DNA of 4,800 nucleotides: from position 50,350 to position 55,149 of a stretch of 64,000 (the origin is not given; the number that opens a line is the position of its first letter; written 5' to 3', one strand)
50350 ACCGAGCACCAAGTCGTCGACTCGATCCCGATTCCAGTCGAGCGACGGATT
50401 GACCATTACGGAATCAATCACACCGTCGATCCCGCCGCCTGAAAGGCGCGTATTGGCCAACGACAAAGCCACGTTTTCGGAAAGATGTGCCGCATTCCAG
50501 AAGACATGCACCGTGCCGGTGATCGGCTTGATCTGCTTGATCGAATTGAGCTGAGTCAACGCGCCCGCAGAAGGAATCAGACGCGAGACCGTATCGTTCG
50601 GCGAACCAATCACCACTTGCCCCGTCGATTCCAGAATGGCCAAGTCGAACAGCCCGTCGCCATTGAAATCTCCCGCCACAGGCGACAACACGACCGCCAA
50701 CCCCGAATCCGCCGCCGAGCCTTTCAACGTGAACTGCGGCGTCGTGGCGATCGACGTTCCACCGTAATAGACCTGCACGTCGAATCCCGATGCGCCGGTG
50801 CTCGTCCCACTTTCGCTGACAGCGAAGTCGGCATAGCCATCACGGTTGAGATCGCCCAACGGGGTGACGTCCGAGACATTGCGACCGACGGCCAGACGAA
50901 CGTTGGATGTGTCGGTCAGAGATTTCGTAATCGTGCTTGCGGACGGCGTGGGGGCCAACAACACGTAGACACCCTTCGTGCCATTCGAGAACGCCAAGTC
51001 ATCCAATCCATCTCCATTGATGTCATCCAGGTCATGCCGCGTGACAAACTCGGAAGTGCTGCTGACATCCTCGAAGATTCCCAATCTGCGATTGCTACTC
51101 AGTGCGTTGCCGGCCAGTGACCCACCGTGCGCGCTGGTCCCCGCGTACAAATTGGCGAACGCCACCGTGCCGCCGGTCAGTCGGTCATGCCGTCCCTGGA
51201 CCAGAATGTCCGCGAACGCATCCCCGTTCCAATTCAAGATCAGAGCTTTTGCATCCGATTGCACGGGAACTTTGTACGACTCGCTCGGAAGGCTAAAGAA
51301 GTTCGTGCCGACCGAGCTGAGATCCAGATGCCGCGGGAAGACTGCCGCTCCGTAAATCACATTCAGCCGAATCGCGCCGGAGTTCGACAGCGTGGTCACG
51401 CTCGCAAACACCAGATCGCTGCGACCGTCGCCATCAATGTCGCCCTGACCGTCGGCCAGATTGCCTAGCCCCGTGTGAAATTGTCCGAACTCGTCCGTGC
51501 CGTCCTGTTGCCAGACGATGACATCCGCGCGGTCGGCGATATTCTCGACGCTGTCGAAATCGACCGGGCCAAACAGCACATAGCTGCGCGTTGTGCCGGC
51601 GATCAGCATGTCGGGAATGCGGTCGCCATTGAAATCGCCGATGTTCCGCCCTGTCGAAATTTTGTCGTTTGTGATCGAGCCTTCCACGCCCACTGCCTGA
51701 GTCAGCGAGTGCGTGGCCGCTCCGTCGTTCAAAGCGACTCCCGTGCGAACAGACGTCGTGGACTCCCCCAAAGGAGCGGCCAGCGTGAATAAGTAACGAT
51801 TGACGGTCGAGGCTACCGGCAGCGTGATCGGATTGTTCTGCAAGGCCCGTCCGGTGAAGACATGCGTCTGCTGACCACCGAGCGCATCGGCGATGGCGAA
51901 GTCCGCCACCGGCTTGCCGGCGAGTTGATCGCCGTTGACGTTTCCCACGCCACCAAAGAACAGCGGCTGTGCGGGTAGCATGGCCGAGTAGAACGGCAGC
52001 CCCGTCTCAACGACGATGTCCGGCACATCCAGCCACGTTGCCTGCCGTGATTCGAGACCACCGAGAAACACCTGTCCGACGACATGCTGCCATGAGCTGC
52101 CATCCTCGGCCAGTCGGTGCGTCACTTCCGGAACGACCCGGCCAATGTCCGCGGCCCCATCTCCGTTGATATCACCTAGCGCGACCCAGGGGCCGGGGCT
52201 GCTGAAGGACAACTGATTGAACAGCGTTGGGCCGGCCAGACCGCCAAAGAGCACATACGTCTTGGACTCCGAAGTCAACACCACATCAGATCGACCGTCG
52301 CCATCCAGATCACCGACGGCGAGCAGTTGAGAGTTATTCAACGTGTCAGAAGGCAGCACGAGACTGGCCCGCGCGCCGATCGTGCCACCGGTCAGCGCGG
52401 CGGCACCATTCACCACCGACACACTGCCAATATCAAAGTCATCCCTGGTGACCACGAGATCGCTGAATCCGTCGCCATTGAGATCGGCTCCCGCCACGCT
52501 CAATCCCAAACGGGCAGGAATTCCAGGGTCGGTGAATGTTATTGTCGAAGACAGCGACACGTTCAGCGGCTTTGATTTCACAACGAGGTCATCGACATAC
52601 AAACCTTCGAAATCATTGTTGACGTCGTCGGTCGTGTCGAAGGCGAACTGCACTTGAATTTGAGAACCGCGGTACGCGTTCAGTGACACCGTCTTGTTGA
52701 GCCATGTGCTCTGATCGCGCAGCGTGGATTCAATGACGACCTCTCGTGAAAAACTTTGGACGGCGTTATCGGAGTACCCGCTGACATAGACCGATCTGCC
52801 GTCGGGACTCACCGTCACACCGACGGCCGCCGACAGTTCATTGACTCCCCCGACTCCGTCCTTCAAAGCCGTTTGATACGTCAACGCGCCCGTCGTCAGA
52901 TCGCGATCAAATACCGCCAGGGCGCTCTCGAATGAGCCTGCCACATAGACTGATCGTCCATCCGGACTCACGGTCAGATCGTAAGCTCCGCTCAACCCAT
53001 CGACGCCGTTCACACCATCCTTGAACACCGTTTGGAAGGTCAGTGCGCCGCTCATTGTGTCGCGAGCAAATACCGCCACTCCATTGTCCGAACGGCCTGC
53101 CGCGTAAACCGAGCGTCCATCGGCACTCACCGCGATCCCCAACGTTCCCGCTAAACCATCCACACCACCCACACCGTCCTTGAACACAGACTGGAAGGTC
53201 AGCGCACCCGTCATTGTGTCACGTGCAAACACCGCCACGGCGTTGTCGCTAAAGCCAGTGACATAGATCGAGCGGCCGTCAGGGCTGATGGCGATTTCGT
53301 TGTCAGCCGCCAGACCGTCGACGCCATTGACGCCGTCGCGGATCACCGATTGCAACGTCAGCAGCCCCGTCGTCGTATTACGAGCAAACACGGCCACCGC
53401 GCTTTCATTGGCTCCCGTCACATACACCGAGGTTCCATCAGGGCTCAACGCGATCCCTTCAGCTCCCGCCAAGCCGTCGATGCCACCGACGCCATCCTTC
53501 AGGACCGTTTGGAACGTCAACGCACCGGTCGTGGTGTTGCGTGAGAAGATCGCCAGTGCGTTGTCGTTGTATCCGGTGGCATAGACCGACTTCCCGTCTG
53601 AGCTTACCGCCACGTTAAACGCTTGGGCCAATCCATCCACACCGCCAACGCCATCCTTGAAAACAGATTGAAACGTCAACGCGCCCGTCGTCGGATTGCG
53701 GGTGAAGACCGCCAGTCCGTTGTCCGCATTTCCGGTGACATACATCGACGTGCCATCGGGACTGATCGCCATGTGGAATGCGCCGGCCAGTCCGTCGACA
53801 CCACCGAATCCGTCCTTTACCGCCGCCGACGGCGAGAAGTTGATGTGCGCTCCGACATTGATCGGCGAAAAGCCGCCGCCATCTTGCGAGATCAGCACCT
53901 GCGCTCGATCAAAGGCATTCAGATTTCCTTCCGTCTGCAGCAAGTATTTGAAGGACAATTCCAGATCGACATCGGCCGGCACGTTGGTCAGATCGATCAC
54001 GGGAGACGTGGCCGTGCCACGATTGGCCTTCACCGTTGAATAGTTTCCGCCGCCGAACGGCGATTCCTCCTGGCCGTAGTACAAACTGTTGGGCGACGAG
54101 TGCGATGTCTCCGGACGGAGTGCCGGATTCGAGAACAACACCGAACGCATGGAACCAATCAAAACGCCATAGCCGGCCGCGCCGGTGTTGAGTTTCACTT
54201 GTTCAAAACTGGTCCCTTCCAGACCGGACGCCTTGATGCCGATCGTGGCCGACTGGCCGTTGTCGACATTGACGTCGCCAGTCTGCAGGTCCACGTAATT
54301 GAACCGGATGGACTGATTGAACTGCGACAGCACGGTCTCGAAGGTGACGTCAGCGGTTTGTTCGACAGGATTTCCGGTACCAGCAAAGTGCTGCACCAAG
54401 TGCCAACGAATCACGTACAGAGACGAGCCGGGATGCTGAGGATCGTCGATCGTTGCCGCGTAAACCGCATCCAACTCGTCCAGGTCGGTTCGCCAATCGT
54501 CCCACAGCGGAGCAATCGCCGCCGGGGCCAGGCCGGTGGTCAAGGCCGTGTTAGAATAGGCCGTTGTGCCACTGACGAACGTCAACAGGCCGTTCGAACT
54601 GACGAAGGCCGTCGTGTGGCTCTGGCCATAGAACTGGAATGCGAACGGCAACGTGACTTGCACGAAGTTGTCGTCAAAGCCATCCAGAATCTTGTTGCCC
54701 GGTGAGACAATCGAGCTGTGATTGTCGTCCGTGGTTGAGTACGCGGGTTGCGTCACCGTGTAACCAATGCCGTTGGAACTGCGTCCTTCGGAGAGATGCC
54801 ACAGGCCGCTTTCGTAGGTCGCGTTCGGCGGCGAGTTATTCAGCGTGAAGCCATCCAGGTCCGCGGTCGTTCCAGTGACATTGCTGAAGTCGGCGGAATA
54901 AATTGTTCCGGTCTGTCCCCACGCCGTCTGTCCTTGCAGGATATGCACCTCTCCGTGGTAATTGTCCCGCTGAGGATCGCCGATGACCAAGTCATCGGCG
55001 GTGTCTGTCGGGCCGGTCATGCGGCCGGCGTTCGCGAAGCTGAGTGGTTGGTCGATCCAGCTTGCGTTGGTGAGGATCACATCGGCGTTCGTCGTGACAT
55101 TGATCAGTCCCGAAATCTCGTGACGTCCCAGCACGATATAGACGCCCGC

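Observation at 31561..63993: Uninterrupted ORF of at least 10,810 codons (32.4 kb), still open at the window edge: a mega-protein mixing bacterial RTX with eukaryote-like adhesion modules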

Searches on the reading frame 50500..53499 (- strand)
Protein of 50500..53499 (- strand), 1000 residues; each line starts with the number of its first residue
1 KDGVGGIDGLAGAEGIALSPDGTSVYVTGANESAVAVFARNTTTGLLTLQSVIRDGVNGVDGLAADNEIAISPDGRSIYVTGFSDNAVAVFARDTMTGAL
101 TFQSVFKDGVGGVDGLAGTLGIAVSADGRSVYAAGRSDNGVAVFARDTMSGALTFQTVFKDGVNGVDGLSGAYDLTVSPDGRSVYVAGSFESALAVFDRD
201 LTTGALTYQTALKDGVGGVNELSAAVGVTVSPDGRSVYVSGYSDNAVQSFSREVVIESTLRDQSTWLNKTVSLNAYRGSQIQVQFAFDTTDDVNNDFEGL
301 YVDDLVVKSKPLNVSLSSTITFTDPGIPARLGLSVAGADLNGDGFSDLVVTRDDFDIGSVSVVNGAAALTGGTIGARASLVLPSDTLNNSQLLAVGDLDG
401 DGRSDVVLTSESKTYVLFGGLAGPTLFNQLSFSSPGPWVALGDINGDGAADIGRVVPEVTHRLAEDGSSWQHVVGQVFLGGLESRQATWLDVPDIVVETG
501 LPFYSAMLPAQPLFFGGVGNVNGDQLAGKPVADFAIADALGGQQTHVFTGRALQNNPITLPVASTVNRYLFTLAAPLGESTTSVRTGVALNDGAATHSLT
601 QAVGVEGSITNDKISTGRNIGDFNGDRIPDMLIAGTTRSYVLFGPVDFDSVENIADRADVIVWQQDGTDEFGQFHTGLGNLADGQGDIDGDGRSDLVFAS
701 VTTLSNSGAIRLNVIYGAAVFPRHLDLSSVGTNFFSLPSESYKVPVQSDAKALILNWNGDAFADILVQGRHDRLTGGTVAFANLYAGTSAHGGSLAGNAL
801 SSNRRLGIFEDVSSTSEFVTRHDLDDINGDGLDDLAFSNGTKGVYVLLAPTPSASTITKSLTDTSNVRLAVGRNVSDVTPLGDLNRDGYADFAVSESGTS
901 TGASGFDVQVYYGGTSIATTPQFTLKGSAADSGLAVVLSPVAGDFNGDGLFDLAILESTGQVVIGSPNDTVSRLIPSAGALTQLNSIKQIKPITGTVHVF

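Call 5: search_protein_families(library=pfam, proteins=[window:50500-53499:-], max_evalue=0.01)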
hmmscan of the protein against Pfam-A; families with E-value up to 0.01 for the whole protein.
window:50500-53499:- (1000 aa): 9 families
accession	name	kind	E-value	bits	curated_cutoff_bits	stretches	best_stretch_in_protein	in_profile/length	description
PF10282.15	Lactonase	-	2.5e-26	93.2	21.7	3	69-207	196-328/344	Lactonase, 7-bladed beta-propeller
PF01839.29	FG-GAP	-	4.1e-20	71.7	22.1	4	332-362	2-36/37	FG-GAP repeat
PF13517.12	FG-GAP_3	-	1.7e-18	67.4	26.9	4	397-452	1-59/61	FG-GAP-like repeat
PF08450.18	SGL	-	3.9e-13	50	26.3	2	8-68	131-194/246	SMP-30/Gluconolactonase/LRE-like region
PF01731.26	Arylesterase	-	4.5e-10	40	21.3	0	220-247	51-78/86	Arylesterase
PF07676.18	PD40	-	1.2e-06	28.7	20.9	0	66-81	11-26/38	WD40-like Beta Propeller Repeat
PF20773.4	InhA-like_MAM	-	5.3e-06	26.5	26.9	1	228-308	84-163/191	Immune inhibitor A-like, MAM domain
PF03088.22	Str_synth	-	6.6e-05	23.4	25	0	8-29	54-75/89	Strictosidine synthase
PF12256.14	TcdB_toxin_midN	-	0.0011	18.7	24.8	0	311-354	9-49/181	Insecticide toxin TcdB middle/N-terminal region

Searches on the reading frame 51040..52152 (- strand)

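Call 28: search_protein_families(library=pfam, proteins=[window:51040-52152:-], max_evalue=1)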
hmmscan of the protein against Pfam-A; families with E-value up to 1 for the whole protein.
window:51040-52152:- (371 aa): 2 families
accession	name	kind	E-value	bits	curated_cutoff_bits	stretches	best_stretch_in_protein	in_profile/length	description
PF13517.12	FG-GAP_3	-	0.00028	21.9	26.9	2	173-248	1-60/61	FG-GAP-like repeat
PF01839.29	FG-GAP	-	0.0058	16.9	22.1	2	237-249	8-20/37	FG-GAP repeat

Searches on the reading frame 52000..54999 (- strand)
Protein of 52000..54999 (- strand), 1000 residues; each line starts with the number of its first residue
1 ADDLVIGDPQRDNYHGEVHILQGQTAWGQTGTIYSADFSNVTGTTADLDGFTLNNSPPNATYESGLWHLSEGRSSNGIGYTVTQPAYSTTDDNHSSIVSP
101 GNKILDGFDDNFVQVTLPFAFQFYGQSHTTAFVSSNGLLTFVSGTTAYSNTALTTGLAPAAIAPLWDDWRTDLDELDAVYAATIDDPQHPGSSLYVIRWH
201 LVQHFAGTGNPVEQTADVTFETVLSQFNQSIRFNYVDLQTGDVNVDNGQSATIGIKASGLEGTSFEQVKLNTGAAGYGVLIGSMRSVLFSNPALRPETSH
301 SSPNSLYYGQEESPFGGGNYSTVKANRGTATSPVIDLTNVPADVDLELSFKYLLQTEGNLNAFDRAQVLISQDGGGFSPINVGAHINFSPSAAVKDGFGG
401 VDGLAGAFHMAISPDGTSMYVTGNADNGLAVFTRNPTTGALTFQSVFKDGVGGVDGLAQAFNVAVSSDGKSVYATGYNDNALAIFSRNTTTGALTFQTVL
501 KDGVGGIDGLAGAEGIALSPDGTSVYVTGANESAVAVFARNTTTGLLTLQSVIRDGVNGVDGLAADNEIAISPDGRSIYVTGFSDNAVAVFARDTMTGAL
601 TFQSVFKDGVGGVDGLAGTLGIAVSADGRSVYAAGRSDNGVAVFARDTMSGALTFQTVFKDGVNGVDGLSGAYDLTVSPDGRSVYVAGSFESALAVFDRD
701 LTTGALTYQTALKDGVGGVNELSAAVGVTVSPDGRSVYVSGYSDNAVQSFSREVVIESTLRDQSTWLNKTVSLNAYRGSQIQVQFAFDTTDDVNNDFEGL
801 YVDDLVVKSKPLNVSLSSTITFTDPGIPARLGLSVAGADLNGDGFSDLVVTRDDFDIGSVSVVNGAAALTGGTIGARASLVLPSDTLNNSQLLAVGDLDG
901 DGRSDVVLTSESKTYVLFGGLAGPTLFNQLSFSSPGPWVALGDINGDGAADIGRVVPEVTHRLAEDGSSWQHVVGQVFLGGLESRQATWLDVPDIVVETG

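Call 4: search_protein_families(library=pfam, proteins=[window:52000-54999:-], max_evalue=0.01)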
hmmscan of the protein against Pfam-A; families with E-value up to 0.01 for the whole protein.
window:52000-54999:- (1000 aa): 11 families
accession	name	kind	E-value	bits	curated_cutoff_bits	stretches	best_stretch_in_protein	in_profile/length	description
PF10282.15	Lactonase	-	9.1e-40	137.3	21.7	4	405-549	191-329/344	Lactonase, 7-bladed beta-propeller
PF08450.18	SGL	-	3.8e-16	59.9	26.3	2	508-568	131-194/246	SMP-30/Gluconolactonase/LRE-like region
PF13517.12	FG-GAP_3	-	2.1e-11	44.7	26.9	2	897-952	1-59/61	FG-GAP-like repeat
PF01731.26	Arylesterase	-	1.1e-10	42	21.3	0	720-747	51-78/86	Arylesterase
PF07676.18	PD40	-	1.7e-09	37.8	20.9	0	566-581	11-26/38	WD40-like Beta Propeller Repeat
PF01839.29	FG-GAP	-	7.3e-08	32.6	22.1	2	832-862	2-36/37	FG-GAP repeat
PF03088.22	Str_synth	-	1.5e-05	25.5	25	0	479-529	25-75/89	Strictosidine synthase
PF20773.4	InhA-like_MAM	-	3.6e-05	23.8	26.9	1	728-808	84-163/191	Immune inhibitor A-like, MAM domain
PF25173.1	Beta-prop_WDR3_1st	-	0.00018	21.7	154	0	462-497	34-68/184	WDR3 first beta-propeller domain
PF12256.14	TcdB_toxin_midN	-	0.00036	20.3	24.8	0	811-854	9-49/181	Insecticide toxin TcdB middle/N-terminal region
PF15702.11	HPS6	-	0.0028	16.9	27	0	723-757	30-64/378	Hermansky-Pudlak syndrome 6 protein N-terminal domain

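Call 17: search_protein_families(library=ncbifam, proteins=[window:52000-54999:-], max_evalue=0.01)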
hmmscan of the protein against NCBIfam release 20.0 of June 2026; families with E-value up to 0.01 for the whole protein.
window:52000-54999:- (1000 aa): 6 families
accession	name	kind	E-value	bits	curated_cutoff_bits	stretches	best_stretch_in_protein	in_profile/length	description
NF008258.1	PRK11028.1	equivalog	2.5e-10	40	370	1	452-660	121-318/330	6-phosphogluconolactonase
NF050136.1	PGL_lacton_Staph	exception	1.1e-09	37.7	500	0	410-497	245-327/341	6-phosphogluconolactonase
TIGR03907.1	QH_beta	equivalog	2.1e-07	30.4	223.2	0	674-740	37-98/338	quinohemoprotein amine dehydrogenase subunit beta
TIGR03866.1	PQQ_ABC_repeats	subfamily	1.1e-06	28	287.3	1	513-741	43-235/310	PQQ-dependent catabolism-associated beta-propeller protein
NF052340.1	hydrazine_beta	equivalog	4.5e-05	22.7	560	0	566-591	342-367/372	hydrazine synthase subunit beta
NF038128.1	choice_anch_J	domain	0.0048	17.1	30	1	733-807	92-162/162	choice-of-anchor J domain-containing protein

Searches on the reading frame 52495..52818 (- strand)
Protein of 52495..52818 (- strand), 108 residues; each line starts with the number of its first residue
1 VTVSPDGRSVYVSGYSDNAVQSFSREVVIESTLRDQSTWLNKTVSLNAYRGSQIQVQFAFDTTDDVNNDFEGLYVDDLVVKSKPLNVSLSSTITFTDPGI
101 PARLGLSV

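Call 89: search_protein_families(library=pfam, proteins=[window:52495-52818:-], max_evalue=1)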
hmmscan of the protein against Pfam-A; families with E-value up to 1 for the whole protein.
seq(108 aa): 1 family
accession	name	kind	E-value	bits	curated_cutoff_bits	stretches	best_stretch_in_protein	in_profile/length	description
PF20773.4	InhA-like_MAM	-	8.4e-07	29.1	26.9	1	2-81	85-163/191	Immune inhibitor A-like, MAM domain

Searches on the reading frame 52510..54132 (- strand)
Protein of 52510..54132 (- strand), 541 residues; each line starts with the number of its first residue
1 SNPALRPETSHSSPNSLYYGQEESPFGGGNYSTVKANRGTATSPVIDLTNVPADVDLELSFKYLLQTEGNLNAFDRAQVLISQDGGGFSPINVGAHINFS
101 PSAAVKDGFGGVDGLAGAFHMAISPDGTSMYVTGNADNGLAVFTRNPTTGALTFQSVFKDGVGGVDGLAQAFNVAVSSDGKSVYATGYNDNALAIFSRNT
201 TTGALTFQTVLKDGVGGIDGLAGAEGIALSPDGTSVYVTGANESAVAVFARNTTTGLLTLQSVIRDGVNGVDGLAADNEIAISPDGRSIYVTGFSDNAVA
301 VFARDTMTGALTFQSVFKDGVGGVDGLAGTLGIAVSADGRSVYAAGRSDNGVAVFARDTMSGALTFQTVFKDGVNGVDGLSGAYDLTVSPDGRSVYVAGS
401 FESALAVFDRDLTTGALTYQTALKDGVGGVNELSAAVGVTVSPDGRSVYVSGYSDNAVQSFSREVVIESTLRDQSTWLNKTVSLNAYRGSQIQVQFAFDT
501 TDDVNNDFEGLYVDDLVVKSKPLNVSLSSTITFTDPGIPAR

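Call 87: predict_structure(protein=window:52510-54132:-)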
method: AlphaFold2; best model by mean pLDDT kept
length: 541 residues; sequences in the alignment: 1
mean_pLDDT: 57.0   pTM: 0.60
mean pLDDT of the five models: 57.0, 49.6, 45.5, 43.5, 38.1
residues with pLDDT >= 90: 3; 70-90: 210; 50-70: 122; < 50: 206
segments of 3 or more residues with pLDDT < 50: 1-114, 425-432, 462-541
pLDDT, mean of each block of 10 residues (from residue 1): 22 24 24 24 28 26 23 24 25 22 26 55 85 68 69 67 55 83 77 80 80 58 75 84 73 84 70 65 89 70 82 75 57 86 76 83 83 65 81 82 73 79 46 64 76 59 33 29 30 33 35 34 31 33 28
secondary structure, 60 per line:
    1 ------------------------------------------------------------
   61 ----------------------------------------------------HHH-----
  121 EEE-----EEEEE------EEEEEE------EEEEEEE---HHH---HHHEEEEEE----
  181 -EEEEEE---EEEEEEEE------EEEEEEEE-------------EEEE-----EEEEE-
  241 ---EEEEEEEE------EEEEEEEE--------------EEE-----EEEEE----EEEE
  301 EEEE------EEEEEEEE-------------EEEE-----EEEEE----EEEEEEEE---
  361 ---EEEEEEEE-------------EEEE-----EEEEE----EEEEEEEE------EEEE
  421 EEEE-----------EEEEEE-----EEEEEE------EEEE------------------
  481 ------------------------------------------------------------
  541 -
elements in order: E121-123 E129-133 E140-145 E152-158 E171-176 E182-187 E191-198 E205-212 E226-229 E235-239 E244-251 E258-265 E280-282 E288-292 E297-304 E311-318 E332-335 E341-345 E350-357 E364-371 E385-388 E394-398 E403-410 E417-424 E436-441 E447-452 E459-462
